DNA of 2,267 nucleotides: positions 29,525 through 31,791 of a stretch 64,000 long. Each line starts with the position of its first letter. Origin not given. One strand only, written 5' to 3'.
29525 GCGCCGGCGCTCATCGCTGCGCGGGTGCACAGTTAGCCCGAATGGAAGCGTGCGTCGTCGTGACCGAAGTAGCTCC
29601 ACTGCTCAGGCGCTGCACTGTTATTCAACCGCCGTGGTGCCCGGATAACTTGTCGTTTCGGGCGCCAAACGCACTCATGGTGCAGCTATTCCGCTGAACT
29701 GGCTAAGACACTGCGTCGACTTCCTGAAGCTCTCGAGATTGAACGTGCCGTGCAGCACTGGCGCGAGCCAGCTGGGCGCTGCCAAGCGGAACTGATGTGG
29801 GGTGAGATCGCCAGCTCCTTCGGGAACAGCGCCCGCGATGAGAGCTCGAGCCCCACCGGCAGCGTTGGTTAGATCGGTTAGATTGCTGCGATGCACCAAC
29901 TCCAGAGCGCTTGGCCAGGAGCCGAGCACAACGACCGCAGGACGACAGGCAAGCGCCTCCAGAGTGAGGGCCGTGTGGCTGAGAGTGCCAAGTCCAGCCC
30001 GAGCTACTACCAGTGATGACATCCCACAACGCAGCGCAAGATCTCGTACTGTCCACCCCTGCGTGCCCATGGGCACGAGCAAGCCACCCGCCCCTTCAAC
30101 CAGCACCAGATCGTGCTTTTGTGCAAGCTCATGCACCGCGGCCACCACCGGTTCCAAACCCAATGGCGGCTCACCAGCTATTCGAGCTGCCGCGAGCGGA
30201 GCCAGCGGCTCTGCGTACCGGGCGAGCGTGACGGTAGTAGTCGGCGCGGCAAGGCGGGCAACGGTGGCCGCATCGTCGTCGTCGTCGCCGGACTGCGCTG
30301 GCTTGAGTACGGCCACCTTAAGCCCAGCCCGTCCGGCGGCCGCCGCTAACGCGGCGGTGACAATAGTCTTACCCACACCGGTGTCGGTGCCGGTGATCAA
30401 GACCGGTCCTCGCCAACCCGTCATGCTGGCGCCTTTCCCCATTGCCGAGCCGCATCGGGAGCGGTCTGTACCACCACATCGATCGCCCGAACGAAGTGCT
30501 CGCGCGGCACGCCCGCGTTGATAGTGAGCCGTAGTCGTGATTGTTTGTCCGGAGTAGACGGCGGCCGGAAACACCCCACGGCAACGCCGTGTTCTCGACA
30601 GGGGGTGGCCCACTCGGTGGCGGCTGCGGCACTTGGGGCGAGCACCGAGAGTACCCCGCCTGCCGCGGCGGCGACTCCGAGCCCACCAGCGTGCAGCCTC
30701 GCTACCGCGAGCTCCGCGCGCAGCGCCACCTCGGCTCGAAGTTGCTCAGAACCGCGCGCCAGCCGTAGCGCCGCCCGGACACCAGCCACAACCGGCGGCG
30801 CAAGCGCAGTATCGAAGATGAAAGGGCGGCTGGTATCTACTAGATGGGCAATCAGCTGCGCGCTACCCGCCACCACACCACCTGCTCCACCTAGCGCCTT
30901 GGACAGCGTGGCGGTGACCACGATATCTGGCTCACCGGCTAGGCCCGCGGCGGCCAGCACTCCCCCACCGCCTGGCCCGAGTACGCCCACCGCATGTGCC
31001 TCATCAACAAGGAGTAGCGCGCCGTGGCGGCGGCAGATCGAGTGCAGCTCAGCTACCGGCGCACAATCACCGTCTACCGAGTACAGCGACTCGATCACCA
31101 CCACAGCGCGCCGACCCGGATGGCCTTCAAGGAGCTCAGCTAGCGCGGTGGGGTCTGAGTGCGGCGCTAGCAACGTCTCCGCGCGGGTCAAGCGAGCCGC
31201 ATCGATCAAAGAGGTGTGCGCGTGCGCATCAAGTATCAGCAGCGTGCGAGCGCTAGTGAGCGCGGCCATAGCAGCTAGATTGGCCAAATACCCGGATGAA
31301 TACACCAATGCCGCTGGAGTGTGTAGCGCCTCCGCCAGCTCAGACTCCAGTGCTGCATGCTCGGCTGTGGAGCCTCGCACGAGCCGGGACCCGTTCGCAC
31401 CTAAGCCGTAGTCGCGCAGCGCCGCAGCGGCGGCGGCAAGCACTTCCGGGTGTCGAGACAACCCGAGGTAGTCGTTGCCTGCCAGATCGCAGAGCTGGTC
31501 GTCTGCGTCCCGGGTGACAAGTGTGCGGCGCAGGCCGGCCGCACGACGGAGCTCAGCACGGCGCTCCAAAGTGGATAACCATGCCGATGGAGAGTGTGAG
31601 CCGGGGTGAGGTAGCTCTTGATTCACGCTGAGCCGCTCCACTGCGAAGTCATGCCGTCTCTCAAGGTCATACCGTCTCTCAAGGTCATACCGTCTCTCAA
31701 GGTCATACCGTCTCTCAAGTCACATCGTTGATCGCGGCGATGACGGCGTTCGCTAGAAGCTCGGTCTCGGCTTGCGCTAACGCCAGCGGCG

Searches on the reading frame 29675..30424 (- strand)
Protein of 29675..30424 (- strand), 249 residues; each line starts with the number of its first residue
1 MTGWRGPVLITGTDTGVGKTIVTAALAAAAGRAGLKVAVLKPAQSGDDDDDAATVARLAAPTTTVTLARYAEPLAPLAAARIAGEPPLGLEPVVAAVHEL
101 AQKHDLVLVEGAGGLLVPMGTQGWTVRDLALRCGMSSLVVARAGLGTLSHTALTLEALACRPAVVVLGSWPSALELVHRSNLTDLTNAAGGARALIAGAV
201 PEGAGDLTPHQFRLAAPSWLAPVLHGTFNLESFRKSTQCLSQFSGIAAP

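Call 70: search_protein_families(library=ncbifam, proteins=[window:29675-30424:-], max_evalue=1e-10)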
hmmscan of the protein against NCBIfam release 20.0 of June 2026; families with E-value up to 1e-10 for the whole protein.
window:29675-30424:- (249 aa): 1 family
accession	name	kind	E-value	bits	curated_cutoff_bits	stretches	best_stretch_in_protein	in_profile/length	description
TIGR00347.1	bioD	equivalog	9.6e-34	116.9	83.3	1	9-159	1-154/166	dethiobiotin synthase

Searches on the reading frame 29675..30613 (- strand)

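Call 14: search_protein_families(library=pfam, proteins=[window:29675-30613:-])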
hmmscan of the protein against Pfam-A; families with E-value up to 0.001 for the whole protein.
window:29675-30613:- (312 aa): 3 families
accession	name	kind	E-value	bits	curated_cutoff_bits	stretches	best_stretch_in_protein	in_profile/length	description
PF13500.12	AAA_26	-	6.7e-30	104.9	27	1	71-224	3-155/198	AAA domain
PF01656.29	CbiA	-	1.9e-07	31.5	25.4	1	72-107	2-36/125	CobQ/CobB/MinD/ParA nucleotide binding domain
PF07755.17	DUF1611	-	6.4e-06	26.2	25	0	71-109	15-53/201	Domain of unknown function (DUF1611_C) P-loop domain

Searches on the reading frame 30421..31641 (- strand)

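Call 14: search_protein_families(library=pfam, proteins=[window:30421-31641:-])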
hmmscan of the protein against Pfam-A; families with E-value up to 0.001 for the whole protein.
window:30421-31641:- (406 aa): 5 families
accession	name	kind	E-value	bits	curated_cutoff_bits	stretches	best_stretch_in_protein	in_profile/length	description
PF00155.27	Aminotran_1_2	-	1.4e-51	176.2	19.7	1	51-388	4-359/361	Aminotransferase class I and II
PF01041.23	DegT_DnrJ_EryC1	-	7.1e-06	25.9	19.8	1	94-220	25-152/360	DegT/DnrJ/EryC1/StrS aminotransferase family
PF01053.26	Cys_Met_Meta_PP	-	1.9e-05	23.9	27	1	89-261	48-211/381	Cys/Met metabolism PLP-dependent enzyme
PF01212.27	Beta_elim_lyase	-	2.8e-05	24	27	1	76-268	15-220/288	Beta-eliminating lyase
PF00266.25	Aminotran_5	-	0.00012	21.7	21.5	1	119-219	73-181/371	Aminotransferase class-V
